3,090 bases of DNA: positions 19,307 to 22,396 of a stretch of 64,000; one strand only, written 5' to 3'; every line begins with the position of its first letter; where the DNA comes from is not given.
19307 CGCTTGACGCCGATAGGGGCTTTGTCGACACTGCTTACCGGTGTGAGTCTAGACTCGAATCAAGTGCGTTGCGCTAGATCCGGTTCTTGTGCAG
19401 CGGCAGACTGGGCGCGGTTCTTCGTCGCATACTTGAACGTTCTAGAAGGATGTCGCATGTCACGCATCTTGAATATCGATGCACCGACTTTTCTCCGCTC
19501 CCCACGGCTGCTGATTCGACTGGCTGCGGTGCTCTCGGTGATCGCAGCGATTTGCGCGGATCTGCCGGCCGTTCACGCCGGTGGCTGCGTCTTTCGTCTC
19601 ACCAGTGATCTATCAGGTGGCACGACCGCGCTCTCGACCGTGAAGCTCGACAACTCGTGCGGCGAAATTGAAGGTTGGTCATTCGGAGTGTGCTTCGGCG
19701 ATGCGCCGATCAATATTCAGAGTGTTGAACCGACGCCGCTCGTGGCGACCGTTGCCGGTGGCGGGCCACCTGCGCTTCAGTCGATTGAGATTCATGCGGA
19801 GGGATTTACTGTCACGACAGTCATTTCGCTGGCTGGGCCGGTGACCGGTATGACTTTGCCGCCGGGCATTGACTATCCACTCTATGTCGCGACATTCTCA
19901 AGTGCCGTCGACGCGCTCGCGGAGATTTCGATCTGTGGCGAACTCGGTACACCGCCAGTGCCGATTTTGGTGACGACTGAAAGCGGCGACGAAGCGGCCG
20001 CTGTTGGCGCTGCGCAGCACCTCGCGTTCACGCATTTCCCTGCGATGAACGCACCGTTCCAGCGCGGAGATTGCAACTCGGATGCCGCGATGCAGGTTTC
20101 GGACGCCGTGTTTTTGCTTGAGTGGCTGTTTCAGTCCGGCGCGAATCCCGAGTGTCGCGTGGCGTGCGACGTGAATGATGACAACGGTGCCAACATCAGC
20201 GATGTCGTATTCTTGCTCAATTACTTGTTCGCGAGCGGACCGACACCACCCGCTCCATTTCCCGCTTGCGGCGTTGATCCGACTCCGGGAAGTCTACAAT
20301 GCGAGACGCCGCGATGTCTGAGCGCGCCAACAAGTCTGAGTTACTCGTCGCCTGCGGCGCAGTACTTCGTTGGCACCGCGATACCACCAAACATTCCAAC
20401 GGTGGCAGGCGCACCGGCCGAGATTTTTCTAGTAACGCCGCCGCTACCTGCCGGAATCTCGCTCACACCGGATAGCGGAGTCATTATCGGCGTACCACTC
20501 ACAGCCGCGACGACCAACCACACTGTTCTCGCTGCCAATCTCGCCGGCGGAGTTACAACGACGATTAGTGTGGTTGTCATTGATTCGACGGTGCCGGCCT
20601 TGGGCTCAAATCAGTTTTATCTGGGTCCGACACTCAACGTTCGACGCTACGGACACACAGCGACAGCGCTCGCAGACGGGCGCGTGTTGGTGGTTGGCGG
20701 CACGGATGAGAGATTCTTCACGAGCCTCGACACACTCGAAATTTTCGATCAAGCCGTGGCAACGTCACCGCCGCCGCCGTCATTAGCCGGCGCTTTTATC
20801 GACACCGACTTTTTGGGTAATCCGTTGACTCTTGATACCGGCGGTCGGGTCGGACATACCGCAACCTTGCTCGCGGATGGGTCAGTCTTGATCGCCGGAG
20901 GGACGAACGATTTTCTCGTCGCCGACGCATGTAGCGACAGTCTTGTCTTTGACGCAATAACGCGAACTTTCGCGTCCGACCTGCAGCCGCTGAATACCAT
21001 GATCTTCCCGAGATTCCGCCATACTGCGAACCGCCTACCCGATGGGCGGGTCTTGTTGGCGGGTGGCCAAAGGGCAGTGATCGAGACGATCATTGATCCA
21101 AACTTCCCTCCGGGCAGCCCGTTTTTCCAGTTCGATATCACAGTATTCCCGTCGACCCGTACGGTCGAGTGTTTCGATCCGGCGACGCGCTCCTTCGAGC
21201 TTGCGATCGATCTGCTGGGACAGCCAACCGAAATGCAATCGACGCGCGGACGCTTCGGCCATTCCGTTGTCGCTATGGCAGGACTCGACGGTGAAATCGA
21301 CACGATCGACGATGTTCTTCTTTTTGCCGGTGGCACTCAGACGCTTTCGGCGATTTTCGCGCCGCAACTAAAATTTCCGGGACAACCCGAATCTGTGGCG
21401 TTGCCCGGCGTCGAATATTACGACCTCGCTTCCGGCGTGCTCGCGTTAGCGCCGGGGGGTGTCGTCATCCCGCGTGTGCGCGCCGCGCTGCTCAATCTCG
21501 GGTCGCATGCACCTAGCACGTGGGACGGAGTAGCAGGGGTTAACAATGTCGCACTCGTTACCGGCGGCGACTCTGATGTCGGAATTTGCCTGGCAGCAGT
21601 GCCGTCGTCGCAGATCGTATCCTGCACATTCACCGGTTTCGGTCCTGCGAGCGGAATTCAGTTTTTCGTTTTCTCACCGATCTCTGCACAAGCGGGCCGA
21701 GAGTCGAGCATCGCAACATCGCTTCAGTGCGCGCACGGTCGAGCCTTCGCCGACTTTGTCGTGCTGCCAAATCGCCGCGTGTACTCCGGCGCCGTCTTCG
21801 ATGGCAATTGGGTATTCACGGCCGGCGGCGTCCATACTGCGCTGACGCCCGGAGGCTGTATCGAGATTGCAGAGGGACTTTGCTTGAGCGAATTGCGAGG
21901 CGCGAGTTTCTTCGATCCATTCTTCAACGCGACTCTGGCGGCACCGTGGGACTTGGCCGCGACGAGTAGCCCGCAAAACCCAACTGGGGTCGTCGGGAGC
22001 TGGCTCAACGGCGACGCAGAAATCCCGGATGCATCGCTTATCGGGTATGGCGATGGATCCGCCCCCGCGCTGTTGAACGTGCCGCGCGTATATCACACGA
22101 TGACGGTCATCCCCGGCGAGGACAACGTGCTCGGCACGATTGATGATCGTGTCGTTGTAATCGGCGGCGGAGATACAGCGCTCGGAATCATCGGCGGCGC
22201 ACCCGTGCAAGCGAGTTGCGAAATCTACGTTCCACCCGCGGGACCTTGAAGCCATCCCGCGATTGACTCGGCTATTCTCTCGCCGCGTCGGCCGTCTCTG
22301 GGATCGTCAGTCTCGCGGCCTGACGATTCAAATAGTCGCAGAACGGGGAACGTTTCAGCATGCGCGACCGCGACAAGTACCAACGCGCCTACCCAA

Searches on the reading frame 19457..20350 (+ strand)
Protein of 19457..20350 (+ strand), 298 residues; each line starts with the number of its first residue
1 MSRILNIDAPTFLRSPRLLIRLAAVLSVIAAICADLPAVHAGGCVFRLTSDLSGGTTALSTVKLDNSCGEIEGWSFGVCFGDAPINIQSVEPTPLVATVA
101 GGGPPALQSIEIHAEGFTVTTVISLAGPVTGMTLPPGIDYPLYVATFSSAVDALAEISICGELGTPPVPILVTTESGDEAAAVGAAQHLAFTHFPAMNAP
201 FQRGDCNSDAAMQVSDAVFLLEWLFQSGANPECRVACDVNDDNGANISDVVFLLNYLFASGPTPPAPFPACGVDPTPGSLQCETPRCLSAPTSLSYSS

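Call 53: predict_structure(alignment_id=A3)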
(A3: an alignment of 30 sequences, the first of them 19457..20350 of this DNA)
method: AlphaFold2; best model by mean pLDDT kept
length: 298 residues; sequences in the alignment: 30
mean_pLDDT: 85.6   pTM: 0.59
mean pLDDT of the five models: 85.6, 83.4, 83.3, 82.1, 81.7
residues with pLDDT >= 90: 176; 70-90: 68; 50-70: 41; < 50: 13
segments of 3 or more residues with pLDDT < 50: 195-197, 290-297
pLDDT, mean of each block of 10 residues (from residue 1): 63 67 85 63 86 81 96 97 95 97 96 98 88 94 96 93 96 93 85 58 88 95 94 92 95 97 90 76 59 46
secondary structure, 60 per line:
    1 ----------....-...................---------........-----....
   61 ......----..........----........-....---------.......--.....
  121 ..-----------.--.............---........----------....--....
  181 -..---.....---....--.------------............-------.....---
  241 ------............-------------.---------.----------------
elements in order: H11-14 H16-34 E44-51 E57-66 E71-80 E85-92 H94-97 E107-113 E116-122 E137-149 E153-160 E171-174 E177-180 E187-191 H195-198 H214-225 H234-237 H247-258
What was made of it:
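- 19457..19582 (+): Neighbour gene: signal peptide or N-terminal helix (aa 1-42). Helix 16-34 in the model (call 53).
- The neighbour's pTM is only 0.59 (call 53).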

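Call 57: fold_search(model_id=the predicted structure, library=pdb)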
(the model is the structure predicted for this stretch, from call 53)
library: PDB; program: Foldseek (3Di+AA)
matches with E <= 10: 1498; with E <= 0.001: 43
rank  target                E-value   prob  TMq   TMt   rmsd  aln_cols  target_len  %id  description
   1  5lxv_A                1.5e-06  1.00  0.38  0.61   4.9       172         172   14  Crystal structure of Ruminococcus flavefaciens scaffoldin C cohesin in complex with a dockerin from an uncharacterized (released 2016-10-19)
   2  5lxv_C                1.9e-06  1.00  0.38  0.61   4.6       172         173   13  Crystal structure of Ruminococcus flavefaciens scaffoldin C cohesin in complex with a dockerin from an uncharacterized (released 2016-10-19)
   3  5nrm_A                6.0e-06  1.00  0.37  0.70   3.6       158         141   14  Crystal structure of the sixth cohesin from Acetivibrio cellulolyticus' scaffoldin B in complex with Cel5 dockerin S51 (released 2018-01-31)
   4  4dh2_C                1.1e-05  1.00  0.36  0.64   4.3       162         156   13  Crystal structure of Coh-OlpC(Cthe_0452)-Doc435(Cthe_0435) complex: A novel type I Cohesin-Dockerin complex from Clost (released 2012-11-28)
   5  5nrk_A                1.5e-05  1.00  0.37  0.70   3.6       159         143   14  Crystal structure of the sixth cohesin from Acetivibrio cellulolyticus' scaffoldin B in complex with Cel5 dockerin S15 (released 2018-01-31)
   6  2vo8                  2.5e-05  1.00  0.35  0.70   3.6       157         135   10  Cohesin module from Clostridium perfringens ATCC13124 family 33 glycoside hydrolase. (released 2008-09-02)
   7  1g1k_A                2.9e-05  1.00  0.37  0.72   3.6       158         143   11  COHESIN MODULE FROM THE CELLULOSOME OF CLOSTRIDIUM CELLULOLYTICUM (released 2000-11-22)
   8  6kgf_C                3.3e-05  1.00  0.39  0.72   3.9       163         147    9  Crystal structure of CaDoc0917(R16D)-CaCohA2 complex at pH 8.2 (released 2020-07-08)
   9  4iu3_A                3.4e-05  1.00  0.34  0.47   5.6       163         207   11  Cohesin-dockerin -X domain complex from Ruminococcus flavefacience (released 2013-04-24)
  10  4iu2_A                3.9e-05  1.00  0.34  0.47   5.4       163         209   11  Cohesin-dockerin -X domain complex from Ruminococcus flavefacience (released 2013-04-24)
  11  6kgc_A                6.4e-05  1.00  0.39  0.73   3.3       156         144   11  Crystal structure of CaDoc0917(R49D)-CaCohA2 complex at pH 5.4 (released 2020-07-08)
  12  2w1n                  6.4e-05  1.00  0.34  0.43   6.3       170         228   10  cohesin and fibronectin type-III double module construct from the Clostridium perfringens glycoside hydrolase GH84C (released 2009-02-03)
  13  2xdh                  7.2e-05  1.00  0.35  0.69   3.9       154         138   10  Non-cellulosomal cohesin from the hyperthermophilic archaeon Archaeoglobus fulgidus (released 2010-05-26)
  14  6kgf_A                7.2e-05  1.00  0.36  0.69   3.7       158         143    9  Crystal structure of CaDoc0917(R16D)-CaCohA2 complex at pH 8.2 (released 2020-07-08)
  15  6kge_A                8.0e-05  1.00  0.38  0.74   3.4       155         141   10  Crystal structure of CaDoc0917(R16D)-CaCohA2 complex at pH 5.5 (released 2020-07-08)
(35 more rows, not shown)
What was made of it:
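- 19586..20032 (+): Neighbour gene: cohesin module (aa ~44-192). Foldseek best matches are cohesins, 5lxv_A E 1.5e-6 (call 57).
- On Cohesin (Pfam PF00963; type I-like): The neighbour's best hits are also cohesins, TM up to 0.74 (call 57).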

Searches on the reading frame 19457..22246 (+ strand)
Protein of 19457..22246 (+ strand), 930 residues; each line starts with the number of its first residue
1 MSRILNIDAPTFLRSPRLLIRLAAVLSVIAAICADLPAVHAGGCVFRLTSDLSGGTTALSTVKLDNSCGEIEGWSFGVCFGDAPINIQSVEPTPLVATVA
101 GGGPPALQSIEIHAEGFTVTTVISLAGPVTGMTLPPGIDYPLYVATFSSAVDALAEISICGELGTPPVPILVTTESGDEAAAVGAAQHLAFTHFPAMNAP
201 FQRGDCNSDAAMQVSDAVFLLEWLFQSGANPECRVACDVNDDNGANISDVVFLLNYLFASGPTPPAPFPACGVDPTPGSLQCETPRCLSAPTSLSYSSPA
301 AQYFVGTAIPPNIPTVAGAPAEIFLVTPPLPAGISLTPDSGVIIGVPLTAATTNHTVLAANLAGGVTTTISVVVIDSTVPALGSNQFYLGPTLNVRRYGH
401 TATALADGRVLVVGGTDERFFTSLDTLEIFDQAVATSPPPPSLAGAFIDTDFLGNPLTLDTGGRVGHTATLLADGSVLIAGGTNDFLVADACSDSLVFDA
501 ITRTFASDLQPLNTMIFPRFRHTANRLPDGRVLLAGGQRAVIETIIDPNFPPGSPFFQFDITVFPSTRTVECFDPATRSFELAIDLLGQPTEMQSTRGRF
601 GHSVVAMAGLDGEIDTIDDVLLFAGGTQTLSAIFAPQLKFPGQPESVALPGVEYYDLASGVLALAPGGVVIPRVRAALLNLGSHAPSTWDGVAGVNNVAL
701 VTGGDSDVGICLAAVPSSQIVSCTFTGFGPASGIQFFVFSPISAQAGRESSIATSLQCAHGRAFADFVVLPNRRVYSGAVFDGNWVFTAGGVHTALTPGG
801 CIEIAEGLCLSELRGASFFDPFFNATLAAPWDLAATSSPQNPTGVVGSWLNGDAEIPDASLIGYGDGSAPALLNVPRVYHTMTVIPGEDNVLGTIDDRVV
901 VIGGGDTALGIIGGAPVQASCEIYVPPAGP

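Call 3: search_protein_families(library=pfam, proteins=[window:19457-22246:+], max_evalue=1)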
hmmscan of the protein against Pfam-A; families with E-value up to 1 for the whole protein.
window:19457-22246:+ (930 aa): 9 families
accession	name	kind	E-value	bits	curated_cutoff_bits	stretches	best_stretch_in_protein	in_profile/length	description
PF13418.12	Kelch_4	-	2.8e-12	46.8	21.6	3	463-504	1-40/49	Galactose oxidase, central domain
PF13964.12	Kelch_6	-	2.9e-09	37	25.3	1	398-431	3-34/50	Kelch motif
PF24681.1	Kelch_KLHDC2_KLHL20_DRC7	-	1.5e-05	24.8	50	2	395-537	102-221/221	KLHDC2/KLHL20/DRC7 Kelch-repeats domain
PF07646.21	Kelch_2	-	0.0027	18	21.3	0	396-430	1-34/48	Kelch motif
PF05345.18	He_PIG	-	0.0035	18.2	24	1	309-374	19-95/96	Putative Ig domain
PF07250.17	Glyoxal_oxid_N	-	0.011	15.5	37.5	0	392-418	112-138/243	Glyoxal oxidase N-terminus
PF01344.31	Kelch_1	-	0.05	13.6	20.1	1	398-431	3-33/46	Kelch motif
PF00404.24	Dockerin_1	-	0.089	13.4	22.9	1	204-257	2-56/57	Dockerin type I domain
PF13415.12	Kelch_3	-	0.55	10.9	22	0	875-885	38-48/48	Galactose oxidase, central domain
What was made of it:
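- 20054..20326 (+): Neighbour gene: dockerin plus Cys tail (aa ~200-290), here internal rather than C-terminal. Weak Pfam Dockerin_1 hit, E 0.089 (call 3).
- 20381..22246 (+): Neighbour gene: weak Ig-like He_PIG match (aa 309-374), then a Kelch / galactose-oxidase-like beta-propeller region. Pfam Kelch_4 E 2.8e-12 and Kelch_6 2.9e-9; He_PIG 3.5e-3, below its cut-off (call 3).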

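Call 4: search_protein_families(library=ncbifam, proteins=[window:19457-22246:+], max_evalue=1)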
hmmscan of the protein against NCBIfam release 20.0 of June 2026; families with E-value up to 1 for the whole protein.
window:19457-22246:+ (930 aa): 2 families
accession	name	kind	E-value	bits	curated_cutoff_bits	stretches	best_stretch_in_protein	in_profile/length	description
NF052501.1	RdCuOxGlxASco2837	equivalog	0.0004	18.8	800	1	469-539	72-139/645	radical copper oxidase GlxA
TIGR02608.1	delta_60_rpt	domain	0.00063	19.5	76.5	0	467-489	4-32/55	delta-60 repeat domain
